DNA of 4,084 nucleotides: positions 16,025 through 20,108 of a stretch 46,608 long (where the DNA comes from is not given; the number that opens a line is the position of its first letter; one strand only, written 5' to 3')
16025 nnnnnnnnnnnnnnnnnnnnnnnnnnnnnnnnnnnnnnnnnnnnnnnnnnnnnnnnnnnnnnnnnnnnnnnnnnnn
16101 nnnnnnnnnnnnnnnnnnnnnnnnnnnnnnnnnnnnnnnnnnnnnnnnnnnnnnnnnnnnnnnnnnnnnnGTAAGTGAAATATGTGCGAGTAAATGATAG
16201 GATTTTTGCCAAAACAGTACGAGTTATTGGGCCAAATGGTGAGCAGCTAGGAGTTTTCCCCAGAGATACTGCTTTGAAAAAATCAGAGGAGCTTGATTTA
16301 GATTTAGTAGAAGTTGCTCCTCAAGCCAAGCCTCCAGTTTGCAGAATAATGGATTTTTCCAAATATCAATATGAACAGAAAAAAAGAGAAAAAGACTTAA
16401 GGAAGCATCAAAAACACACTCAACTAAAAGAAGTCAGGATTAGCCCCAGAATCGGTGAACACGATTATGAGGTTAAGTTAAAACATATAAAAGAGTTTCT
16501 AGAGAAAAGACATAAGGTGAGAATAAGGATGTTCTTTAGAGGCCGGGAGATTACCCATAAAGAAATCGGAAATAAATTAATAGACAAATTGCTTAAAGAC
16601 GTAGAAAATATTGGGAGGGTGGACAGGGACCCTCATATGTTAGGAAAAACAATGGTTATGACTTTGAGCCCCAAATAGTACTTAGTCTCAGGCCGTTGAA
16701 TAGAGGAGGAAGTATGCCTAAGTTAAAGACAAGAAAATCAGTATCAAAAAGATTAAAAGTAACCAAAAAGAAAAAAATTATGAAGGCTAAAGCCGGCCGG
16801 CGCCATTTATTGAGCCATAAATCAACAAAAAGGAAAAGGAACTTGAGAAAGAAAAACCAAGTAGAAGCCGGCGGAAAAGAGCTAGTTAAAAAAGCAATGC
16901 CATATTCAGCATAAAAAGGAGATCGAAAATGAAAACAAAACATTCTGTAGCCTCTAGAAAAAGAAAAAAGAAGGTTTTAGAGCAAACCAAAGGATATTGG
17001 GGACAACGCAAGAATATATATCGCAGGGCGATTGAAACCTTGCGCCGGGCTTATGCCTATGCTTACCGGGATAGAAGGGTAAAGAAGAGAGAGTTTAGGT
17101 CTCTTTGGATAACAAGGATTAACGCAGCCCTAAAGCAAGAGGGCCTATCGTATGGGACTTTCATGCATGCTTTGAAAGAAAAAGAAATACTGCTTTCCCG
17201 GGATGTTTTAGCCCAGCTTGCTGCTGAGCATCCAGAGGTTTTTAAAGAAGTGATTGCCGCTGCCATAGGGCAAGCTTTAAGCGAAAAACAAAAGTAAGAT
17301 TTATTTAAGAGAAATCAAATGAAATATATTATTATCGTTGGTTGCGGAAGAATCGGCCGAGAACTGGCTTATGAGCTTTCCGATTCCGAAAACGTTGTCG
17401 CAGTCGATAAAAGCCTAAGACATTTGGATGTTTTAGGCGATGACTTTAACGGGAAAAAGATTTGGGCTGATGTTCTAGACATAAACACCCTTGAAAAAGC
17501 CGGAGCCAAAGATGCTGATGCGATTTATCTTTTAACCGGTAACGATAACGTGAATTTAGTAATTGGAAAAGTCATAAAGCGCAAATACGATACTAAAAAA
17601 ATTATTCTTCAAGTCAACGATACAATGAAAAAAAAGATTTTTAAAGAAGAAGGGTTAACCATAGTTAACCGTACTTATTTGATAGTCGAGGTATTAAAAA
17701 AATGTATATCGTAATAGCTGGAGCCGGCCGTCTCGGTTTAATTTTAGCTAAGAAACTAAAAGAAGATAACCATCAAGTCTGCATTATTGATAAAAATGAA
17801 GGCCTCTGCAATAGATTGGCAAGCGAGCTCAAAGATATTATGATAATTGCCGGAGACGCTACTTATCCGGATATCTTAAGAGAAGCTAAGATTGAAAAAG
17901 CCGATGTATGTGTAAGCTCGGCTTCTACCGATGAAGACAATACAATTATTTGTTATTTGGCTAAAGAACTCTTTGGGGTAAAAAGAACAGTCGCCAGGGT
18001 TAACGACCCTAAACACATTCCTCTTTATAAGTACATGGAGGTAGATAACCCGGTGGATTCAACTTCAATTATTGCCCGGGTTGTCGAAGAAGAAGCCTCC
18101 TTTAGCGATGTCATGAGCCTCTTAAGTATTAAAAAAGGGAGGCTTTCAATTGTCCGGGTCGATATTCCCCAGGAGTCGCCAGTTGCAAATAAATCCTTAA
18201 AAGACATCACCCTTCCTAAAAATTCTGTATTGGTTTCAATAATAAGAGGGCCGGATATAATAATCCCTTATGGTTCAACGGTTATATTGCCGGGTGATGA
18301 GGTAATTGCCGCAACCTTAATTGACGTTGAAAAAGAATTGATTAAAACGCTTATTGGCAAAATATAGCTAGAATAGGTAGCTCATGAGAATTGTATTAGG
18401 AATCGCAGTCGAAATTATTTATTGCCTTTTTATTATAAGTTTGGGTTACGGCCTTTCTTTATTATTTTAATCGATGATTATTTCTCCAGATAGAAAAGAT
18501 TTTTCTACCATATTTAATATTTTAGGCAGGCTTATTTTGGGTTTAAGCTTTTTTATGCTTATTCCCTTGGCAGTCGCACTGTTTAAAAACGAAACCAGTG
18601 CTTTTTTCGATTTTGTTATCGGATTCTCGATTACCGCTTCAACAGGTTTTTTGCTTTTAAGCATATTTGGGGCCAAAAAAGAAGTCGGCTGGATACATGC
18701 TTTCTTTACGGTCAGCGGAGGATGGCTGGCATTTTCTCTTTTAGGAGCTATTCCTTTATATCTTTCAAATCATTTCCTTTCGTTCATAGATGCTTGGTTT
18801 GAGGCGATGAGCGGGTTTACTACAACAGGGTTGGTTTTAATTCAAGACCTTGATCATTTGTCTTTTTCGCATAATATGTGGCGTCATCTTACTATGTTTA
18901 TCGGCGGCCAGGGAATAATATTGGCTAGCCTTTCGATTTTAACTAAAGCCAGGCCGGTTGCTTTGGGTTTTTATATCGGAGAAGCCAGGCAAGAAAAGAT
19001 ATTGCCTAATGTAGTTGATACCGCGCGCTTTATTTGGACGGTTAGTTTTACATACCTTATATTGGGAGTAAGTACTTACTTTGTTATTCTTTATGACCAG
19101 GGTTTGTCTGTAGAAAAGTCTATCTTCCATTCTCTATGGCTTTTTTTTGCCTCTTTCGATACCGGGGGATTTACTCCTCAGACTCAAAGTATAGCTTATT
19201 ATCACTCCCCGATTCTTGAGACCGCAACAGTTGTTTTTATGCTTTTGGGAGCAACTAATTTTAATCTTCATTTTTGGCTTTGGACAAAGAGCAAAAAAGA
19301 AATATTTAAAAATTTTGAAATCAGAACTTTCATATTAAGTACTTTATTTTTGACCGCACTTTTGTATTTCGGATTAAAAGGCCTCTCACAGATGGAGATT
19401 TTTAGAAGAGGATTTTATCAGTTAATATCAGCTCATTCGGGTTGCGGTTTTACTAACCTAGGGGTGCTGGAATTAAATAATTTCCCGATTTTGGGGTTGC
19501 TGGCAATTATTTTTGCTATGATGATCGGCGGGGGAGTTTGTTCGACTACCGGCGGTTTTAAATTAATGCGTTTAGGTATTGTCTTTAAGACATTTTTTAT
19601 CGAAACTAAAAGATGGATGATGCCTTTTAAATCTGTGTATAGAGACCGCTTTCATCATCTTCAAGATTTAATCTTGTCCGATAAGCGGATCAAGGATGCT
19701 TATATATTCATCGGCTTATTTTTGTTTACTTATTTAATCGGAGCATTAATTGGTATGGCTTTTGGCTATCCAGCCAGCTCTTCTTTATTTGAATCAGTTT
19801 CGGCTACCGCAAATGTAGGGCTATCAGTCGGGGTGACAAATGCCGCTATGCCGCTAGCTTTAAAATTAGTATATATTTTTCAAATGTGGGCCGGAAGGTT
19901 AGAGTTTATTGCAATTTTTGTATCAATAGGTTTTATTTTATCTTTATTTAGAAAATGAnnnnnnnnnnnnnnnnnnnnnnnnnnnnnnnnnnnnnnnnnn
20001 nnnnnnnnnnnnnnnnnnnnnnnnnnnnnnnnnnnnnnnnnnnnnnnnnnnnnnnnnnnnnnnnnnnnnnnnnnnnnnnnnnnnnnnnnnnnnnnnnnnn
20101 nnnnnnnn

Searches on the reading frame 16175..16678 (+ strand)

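Call 10: search_protein_families(library=pfam, proteins=[window:16175-16678:+])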
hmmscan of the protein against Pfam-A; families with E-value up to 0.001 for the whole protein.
window:16175-16678:+ (167 aa): 2 families
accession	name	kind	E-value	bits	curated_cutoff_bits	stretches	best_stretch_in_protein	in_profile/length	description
PF00707.27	IF3_C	-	1.9e-32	111.5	34.8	1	83-167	2-86/86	Translation initiation factor IF-3, C-terminal domain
PF05198.21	IF3_N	-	3.5e-30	104.4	26.9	1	6-74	1-69/70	Translation initiation factor IF-3, N-terminal domain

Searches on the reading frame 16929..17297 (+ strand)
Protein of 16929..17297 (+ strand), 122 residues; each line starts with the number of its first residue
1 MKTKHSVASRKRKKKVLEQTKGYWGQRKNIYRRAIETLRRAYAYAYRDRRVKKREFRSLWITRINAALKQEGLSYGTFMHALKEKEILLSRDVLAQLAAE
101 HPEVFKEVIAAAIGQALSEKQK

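Call 61: search_protein_families(library=pfam, proteins=[window:16929-17297:+], max_evalue=0.00001)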
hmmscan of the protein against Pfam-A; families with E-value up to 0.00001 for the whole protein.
window:16929-17297:+ (122 aa): 1 family
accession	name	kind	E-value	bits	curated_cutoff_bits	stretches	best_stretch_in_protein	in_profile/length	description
PF00453.23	Ribosomal_L20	-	4.9e-40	136.4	30.8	1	3-107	2-106/107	Ribosomal protein L20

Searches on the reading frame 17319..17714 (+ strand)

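Call 61: search_protein_families(library=pfam, proteins=[window:17319-17714:+], max_evalue=0.00001)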
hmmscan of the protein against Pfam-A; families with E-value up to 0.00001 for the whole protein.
window:17319-17714:+ (131 aa): 1 family
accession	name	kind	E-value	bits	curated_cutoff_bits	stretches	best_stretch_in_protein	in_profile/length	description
PF02254.24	TrkA_N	-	8.5e-22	78.1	23.8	1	4-116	1-113/116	TrkA-N domain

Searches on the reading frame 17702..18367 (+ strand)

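Call 61: search_protein_families(library=pfam, proteins=[window:17702-18367:+], max_evalue=0.00001)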
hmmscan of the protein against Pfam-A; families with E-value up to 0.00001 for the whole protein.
window:17702-18367:+ (221 aa): 2 families
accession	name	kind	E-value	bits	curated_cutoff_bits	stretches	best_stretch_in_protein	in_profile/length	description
PF02254.24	TrkA_N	-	6.4e-30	104.3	23.8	1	3-116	1-112/116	TrkA-N domain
PF02080.26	TrkA_C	-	3.1e-11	43.4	27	1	150-214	1-67/71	TrkA-C domain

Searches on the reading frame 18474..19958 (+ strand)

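Call 61: search_protein_families(library=pfam, proteins=[window:18474-19958:+], max_evalue=0.00001)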
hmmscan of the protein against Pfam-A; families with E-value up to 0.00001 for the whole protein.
window:18474-19958:+ (494 aa): 1 family
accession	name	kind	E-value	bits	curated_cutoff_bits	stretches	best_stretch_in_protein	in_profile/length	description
PF02386.22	TrkH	-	2e-43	149.1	27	1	47-483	5-488/502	Cation transport protein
